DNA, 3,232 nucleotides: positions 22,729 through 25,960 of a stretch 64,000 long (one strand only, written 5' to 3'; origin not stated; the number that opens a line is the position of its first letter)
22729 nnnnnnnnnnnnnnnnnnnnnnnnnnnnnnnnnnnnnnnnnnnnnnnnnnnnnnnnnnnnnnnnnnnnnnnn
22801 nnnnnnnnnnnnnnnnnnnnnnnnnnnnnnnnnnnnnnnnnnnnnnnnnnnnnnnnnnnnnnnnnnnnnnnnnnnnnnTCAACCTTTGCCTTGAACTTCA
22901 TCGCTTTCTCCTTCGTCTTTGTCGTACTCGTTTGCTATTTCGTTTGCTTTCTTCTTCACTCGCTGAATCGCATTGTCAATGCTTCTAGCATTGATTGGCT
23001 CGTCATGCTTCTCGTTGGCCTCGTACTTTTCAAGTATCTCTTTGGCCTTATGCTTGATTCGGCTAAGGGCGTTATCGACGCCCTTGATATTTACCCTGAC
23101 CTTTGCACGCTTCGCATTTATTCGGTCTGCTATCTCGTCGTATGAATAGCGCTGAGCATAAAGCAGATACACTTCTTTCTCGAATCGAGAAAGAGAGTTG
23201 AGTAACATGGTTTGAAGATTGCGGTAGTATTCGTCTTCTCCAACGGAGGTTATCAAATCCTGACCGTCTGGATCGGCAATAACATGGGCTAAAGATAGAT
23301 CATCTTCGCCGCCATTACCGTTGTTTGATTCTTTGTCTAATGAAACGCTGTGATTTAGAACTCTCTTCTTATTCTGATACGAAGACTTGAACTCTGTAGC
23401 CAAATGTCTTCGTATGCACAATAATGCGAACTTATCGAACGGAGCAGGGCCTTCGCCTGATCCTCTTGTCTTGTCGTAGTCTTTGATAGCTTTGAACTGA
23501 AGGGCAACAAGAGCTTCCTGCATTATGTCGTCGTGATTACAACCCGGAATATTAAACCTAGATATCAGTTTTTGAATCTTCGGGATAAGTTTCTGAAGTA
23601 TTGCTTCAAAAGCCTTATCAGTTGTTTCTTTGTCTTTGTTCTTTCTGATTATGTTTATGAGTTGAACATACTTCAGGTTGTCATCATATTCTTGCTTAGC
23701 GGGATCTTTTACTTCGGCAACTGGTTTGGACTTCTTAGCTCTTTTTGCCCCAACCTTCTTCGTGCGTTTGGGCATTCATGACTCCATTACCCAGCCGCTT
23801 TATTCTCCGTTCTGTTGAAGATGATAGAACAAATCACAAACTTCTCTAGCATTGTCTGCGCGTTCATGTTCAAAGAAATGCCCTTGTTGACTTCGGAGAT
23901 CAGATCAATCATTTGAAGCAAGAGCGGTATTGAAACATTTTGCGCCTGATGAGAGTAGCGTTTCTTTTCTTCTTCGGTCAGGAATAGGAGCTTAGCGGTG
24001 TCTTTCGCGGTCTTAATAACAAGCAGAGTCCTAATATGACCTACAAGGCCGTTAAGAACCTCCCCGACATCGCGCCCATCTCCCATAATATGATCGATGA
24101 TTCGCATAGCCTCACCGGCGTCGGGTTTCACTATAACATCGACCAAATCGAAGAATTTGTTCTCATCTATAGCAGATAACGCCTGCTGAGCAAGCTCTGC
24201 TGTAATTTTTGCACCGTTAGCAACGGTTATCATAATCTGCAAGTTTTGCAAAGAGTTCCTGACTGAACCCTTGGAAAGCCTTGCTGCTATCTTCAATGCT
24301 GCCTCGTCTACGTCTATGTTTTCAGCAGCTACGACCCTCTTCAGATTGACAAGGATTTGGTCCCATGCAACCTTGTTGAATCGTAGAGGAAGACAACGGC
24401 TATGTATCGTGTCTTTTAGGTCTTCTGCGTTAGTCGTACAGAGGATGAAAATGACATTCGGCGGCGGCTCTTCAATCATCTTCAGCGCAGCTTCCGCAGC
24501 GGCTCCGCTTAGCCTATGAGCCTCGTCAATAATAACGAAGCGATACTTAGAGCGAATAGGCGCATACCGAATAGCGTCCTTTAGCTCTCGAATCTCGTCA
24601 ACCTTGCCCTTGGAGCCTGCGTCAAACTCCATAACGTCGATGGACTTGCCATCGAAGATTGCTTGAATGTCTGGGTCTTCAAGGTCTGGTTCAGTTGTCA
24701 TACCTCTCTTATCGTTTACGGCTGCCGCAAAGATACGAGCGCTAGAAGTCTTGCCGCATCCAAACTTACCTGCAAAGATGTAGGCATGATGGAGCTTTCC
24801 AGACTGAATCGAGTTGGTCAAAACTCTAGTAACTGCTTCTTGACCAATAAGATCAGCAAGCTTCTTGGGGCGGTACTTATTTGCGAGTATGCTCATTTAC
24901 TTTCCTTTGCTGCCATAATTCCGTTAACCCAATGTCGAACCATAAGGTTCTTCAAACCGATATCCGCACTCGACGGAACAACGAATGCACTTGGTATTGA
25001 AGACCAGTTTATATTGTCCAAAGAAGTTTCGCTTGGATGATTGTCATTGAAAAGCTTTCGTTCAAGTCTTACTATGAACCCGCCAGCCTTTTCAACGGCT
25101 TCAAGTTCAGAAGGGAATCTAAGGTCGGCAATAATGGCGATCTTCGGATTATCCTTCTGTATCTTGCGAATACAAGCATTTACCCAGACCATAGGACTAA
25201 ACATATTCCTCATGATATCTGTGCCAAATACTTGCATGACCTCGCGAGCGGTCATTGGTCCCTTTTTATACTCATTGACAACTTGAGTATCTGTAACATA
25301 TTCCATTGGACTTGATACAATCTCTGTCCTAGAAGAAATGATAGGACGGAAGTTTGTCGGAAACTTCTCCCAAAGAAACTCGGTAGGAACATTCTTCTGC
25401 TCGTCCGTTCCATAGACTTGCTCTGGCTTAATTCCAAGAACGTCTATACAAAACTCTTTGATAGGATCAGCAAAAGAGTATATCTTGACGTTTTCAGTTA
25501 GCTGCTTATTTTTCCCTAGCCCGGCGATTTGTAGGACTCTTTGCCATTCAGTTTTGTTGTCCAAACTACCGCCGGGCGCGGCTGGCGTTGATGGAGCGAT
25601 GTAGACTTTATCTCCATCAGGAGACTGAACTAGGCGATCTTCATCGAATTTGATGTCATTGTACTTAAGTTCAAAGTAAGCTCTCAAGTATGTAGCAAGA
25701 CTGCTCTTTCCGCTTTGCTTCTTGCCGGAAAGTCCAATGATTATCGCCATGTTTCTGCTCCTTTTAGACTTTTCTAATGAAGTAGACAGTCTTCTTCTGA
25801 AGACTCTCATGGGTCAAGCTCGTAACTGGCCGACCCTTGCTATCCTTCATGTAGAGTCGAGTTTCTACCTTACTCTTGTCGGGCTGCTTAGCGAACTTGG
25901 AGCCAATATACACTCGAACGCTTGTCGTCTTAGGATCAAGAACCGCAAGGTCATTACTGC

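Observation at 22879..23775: Phage-encoded sigma-70 family factor together with a SpoVS-like protein (59757-60068) and DnaJ (18281-19378): host developmental and proteostasis takeover genes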

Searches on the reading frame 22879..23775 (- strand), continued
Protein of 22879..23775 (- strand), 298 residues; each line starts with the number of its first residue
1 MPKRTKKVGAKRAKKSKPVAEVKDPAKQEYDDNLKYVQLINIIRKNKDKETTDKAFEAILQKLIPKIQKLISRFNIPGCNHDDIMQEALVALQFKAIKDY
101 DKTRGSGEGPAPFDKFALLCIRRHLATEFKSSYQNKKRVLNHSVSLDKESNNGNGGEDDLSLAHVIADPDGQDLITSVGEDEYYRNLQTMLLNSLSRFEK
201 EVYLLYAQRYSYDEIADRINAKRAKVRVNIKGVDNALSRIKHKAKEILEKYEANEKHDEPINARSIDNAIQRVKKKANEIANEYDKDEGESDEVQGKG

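Call 46: fold_search(model_id=the predicted structure, library=pdb)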
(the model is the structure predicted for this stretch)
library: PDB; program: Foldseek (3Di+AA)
matches with E <= 10: 378; with E <= 0.001: 3
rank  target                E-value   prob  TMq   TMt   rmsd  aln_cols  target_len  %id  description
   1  9a4r_A                5.5e-08  1.00  0.29  0.38  12.9       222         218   26  Integrative model of RPSH-RPOB by crosslinking MS and deep learning (released 2024-09-18)
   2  9a7s_A                5.0e-05  1.00  0.26  0.30  21.9       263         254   17  Integrative model of RPSD-RPOB by crosslinking MS and deep learning (released 2024-09-18)
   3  6dcf_F                6.6e-04  1.00  0.22  0.23  18.1       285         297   16  Crystal structure of a Mycobacterium smegmatis transcription initiation complex with Rifampicin-resistant RNA polymera (released 2018-09-05)
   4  7p5x_AF               2.2e-03  1.00  0.22  0.21  19.1       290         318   17  Mycobacterial RNAP with transcriptional activator PafBC (released 2021-12-22)
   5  5uhg_F                2.7e-03  0.99  0.22  0.21  18.9       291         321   16  Crystal structure of Mycobacterium tuberculosis transcription initiation complex in complex with D-AAP1 and Rifampin (released 2017-04-12)
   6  8hkc_E                2.9e-03  1.00  0.26  0.29  19.7       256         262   13  Cryo-EM structure of E. coli RNAP sigma32 complex (released 2023-05-31)
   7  5uhb_F                2.9e-03  0.99  0.22  0.21  18.3       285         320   16  Crystal structure of Mycobacterium tuberculosis transcription initiation complex in complex with Rifampin (released 2017-04-12)
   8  9e86_F                3.2e-03  0.99  0.22  0.22  18.1       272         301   15  De Novo Mycobacterium tuberculosis transcription initiation promoter complex with 5-mer RNA and open Beta' clamp (RNA  (released 2025-10-01)
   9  5ipl_F                3.4e-03  1.00  0.26  0.28  17.9       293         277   15  SigmaS-transcription initiation complex with 4-nt nascent RNA (released 2016-03-30)
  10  6vvv_F                3.7e-03  1.00  0.24  0.24  18.8       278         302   15  Crystal structure of a Mycobacterium smegmatis transcription initiation complex with Rifampicin-resistant RNA polymera (released 2020-10-21)
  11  8k60_F                3.7e-03  0.99  0.24  0.23  18.9       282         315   16  Cryo-EM structure of Streptomyces coelicolor transcription initiation complex with the global transcription factor Afs (released 2024-07-31)
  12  8r2m_F                3.7e-03  0.99  0.22  0.22  18.4       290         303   18  Mycobacterium smegnatis RNA polymerase transcription initiation complex with SigmaA, RbpA, HelD N-terminal domain and  (released 2024-10-02)
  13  5uh5_F                3.7e-03  0.99  0.22  0.21  18.1       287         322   16  Crystal structure of Mycobacterium tuberculosis transcription initiation complex containing 3 nt of RNA (released 2017-04-12)
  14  6vvt_F                3.9e-03  1.00  0.24  0.24  18.8       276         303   16  Crystal structure of a Mycobacterium smegmatis transcription initiation complex with Rifampicin-resistant RNA polymera (released 2020-10-21)
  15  8i24_F                4.4e-03  0.99  0.25  0.32  19.3       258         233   18  Clostridium thermocellum RNA polymerase transcription open complex with SigI6 and its promoter (released 2023-10-11)
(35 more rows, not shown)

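Call 47: find_related_loci(query=A1, collection=genome_contigs, flank=6000)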
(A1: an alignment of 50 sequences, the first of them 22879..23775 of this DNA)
Query A1 (298 aa) in genome_contigs; peptide patterns used: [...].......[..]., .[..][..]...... (x = any residue, [..] = any of these).
390 stretches matched a pattern; 290 encode a relative of the query (tblastn E <= 1e-3); the best 80 are kept; 80 distinct loci.
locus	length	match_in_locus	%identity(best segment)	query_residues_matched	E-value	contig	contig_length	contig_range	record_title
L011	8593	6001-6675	46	34-251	5e-52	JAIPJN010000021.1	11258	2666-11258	MAG: Patescibacteria group bacterium isolate Tobar14m-G36 Tobar14m-C3594, whole genome shotgun sequence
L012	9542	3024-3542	34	53-243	9e-26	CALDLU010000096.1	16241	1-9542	MAG TPA_asm: uncultured Clostridia bacterium isolate SRR1747028_bin.21_CONCOCT_v1.1_MAG genome assembly, contig: ERZ8082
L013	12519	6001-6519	34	53-243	4e-25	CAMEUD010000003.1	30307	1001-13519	MAG: uncultured Clostridia bacterium isolate SRR11489789_bin.108_metaWRAP_v1.3_MAG genome assembly, contig: ERZ11466733.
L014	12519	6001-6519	33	53-243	2e-24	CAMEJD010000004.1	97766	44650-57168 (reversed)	MAG: uncultured Clostridia bacterium isolate SRR15057924_bin.10_metaWRAP_v1.3_MAG genome assembly, contig: ERZ10407652.4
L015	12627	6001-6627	33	33-243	7e-23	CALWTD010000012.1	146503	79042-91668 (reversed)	MAG: uncultured Clostridia bacterium isolate E10__bin279 genome assembly, contig: E10__k127_4616606, whole genome shotgu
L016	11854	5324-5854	33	55-245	3e-22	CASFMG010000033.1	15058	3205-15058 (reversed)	uncultured Christensenella sp. isolate SI.O63.metabat-bins.3 genome assembly, contig: SI.O63.metabat-bins.3.fa_k141_2006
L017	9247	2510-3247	28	2-250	7e-22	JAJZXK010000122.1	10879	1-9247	MAG: Bacillota bacterium isolate TL1-3.bin6 NODE_5441_length_10879_cov_2.543527, whole genome shotgun sequence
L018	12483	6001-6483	34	69-243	2e-21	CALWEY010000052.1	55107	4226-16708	MAG: uncultured Clostridia bacterium isolate E02__bin162 genome assembly, contig: E02__k127_2170185, whole genome shotgu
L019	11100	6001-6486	33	69-243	4e-21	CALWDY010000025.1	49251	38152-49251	MAG: uncultured Clostridia bacterium isolate E03__bin344 genome assembly, contig: E03__k127_1381885, whole genome shotgu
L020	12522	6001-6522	32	55-248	4e-21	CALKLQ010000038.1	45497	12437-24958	MAG TPA_asm: uncultured Clostridia bacterium isolate ERR911987_bin.81_CONCOCT_v1.1_MAG genome assembly, contig: ERZ82470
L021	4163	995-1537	34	54-248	1e-20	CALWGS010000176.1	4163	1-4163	MAG: uncultured Lachnospiraceae bacterium isolate E27__bin416 genome assembly, contig: E27__k127_5387883, whole genome s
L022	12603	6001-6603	32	42-259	1e-20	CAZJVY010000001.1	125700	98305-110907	MAG TPA_asm: uncultured Armatimonadia bacterium isolate SRP098346_co1_313 genome assembly, contig: NODE_12_length_125700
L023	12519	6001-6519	32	58-246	2e-20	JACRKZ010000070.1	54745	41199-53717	MAG: Armatimonadetes bacterium isolate NC_groundwater_1868_Pr3_B-0.1um_69_17 SR2-18-B1_coassembly_8001, whole genome sho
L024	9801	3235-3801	32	42-247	1e-19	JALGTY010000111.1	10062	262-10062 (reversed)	MAG: Candidatus Zipacnadia bacterium isolate Meg22_1012_Bin_300 Meg22_1012_Bin_300_scaffold_23425, whole genome shotgun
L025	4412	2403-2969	32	42-247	1e-19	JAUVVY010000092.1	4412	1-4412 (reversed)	MAG: bacterium isolate CSMAG_1176 CSMAG_1176_k127_1250610_length_4412_cov_183.4189, whole genome shotgun sequence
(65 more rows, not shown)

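Call 61: find_related_loci(query=A1, collection=viral_contigs, flank=10000)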
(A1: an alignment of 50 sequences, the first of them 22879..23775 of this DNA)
Query A1 (298 aa) in viral_contigs; peptide patterns used: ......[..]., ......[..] (x = any residue, [..] = any of these).
163 stretches matched a pattern; 15 encode a relative of the query (tblastn E <= 1e-3); 15 distinct loci.
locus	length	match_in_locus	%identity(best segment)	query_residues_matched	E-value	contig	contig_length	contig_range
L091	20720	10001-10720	67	15-252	2e-106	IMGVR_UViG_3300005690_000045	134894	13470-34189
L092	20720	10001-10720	67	15-252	2e-106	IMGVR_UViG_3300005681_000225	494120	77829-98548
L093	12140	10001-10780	65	1-252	4e-103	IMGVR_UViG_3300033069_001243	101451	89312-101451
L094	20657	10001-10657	61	38-259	6e-85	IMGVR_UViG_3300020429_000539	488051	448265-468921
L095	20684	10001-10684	54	28-258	3e-79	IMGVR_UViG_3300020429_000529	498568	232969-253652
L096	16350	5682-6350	60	38-259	1e-78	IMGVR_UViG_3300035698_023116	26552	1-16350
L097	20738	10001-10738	49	9-255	4e-66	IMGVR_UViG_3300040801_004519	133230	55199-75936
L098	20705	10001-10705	46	15-253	1e-61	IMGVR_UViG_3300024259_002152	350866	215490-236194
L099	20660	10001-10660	47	34-251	5e-61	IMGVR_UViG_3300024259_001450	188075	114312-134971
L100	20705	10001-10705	43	15-253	8e-59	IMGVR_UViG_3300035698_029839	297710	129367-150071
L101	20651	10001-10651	43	34-251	2e-58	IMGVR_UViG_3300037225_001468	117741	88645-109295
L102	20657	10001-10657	49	33-251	3e-58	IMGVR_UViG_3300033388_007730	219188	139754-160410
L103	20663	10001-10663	47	32-251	2e-56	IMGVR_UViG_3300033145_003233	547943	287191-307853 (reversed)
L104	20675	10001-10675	45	33-251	6e-50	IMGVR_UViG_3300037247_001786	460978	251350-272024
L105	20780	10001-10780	65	1-252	2e-103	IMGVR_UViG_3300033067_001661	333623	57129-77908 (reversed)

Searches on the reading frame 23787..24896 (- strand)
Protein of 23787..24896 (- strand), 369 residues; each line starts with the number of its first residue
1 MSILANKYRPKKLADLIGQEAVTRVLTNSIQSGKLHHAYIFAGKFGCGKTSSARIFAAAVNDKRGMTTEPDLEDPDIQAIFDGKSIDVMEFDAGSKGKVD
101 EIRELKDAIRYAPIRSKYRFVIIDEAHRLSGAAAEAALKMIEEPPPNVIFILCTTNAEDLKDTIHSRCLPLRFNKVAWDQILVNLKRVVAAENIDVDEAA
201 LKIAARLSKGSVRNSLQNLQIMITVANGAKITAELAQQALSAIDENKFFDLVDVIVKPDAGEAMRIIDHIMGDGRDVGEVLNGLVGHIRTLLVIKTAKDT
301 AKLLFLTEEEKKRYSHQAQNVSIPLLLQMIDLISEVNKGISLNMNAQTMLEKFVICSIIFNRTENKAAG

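Call 4: search_protein_families(library=pfam, proteins=[window:23787-24896:-], max_evalue=0.1)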
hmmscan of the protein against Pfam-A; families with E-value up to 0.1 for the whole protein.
window:23787-24896:- (369 aa): 16 families
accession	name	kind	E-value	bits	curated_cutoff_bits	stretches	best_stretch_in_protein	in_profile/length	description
PF13177.12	DNA_pol3_delta2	-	1.4e-36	126.3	27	1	18-176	1-160/161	DNA polymerase III, delta subunit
PF12169.13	DNA_pol3_gamma3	-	9.9e-12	45.3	24.4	1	231-341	1-111/143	DNA polymerase III subunits gamma and tau domain III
PF05496.18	RuvB_N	-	3.3e-07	30.6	27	1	9-81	2-79/159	Holliday junction DNA helicase RuvB P-loop domain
PF00004.35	AAA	-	9.4e-07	29.8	21.2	1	40-168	2-123/131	ATPase family associated with various cellular activities (AAA)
PF22608.2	DNAX_ATPase_lid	-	2.2e-05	24.6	27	1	180-216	1-37/49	DNA polymerase III clamp loader subunit, ATPase lid domain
PF21694.2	DNA_pol3_delta_C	-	0.00012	22.5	27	1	245-340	1-103/121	DNA polymerase III delta subunit, C-terminal domain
PF13401.12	AAA_22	-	0.00019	22.2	27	1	40-153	9-123/130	AAA domain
PF04851.21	ResIII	-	0.00072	19.9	22.5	1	110-142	118-151/164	Type III restriction enzyme, res subunit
PF16193.11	AAA_assoc_2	-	0.0021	18.7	34.3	1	192-241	3-56/81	AAA C-terminal domain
PF00270.35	DEAD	-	0.0023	18.1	26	1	115-153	115-156/167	DEAD/DEAH box helicase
PF13173.12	AAA_14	-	0.0098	16.3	27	1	39-166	5-109/129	AAA domain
PF24090.1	DUF7375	-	0.027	15.2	27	1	211-271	15-76/118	Family of unknown function (DUF7375)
PF05707.18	Zot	-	0.044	13.7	20.3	0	39-130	3-94/197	Zonular occludens toxin (Zot)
PF13604.12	AAA_30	-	0.054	13.7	27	0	39-150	21-121/191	AAA domain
PF21960.2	RCF1-5-like_lid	-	0.057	13.8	27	0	185-222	3-41/43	RCF1/5-like, AAA+ ATPase lid domain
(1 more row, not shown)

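Call 5: search_protein_families(library=phrogs, proteins=[window:23787-24896:-], max_evalue=0.01)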
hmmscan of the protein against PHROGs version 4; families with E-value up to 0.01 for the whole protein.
window:23787-24896:- (369 aa): 5 families
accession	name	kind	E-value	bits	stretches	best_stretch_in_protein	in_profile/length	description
phrog_5846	-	DNA, RNA and nucleotide metabolism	3e-69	235.1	1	3-299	5-292/380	clamp loader of DNA polymerase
phrog_168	-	DNA, RNA and nucleotide metabolism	2.7e-28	100.6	1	3-271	10-248/314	clamp loader of DNA polymerase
phrog_11838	-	DNA, RNA and nucleotide metabolism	1.7e-19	71.3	2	83-263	63-244/420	clamp loader of DNA polymerase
phrog_22983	-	unknown function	4.7e-12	47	1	98-213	19-131/324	-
phrog_296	-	integration and excision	0.0032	17.2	0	41-240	323-519/626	DNA transposition protein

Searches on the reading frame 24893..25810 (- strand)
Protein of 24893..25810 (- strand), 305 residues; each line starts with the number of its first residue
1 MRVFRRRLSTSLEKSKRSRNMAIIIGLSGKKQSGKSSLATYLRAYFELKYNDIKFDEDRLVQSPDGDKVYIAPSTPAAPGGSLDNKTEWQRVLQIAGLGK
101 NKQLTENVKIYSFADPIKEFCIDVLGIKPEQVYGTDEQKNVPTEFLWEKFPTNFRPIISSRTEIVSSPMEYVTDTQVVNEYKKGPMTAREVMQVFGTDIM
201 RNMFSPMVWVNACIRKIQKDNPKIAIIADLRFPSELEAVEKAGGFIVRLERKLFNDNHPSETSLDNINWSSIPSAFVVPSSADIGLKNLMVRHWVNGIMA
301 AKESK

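Call 10: search_protein_families(library=phrogs, proteins=[window:24893-25810:-], max_evalue=0.001)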
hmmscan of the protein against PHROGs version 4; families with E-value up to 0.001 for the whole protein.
window:24893-25810:- (305 aa): 1 family
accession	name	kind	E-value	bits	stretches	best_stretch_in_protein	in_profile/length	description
phrog_139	-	other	4.4e-44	152.3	2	105-267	107-236/342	deoxynucleoside monophosphate kinase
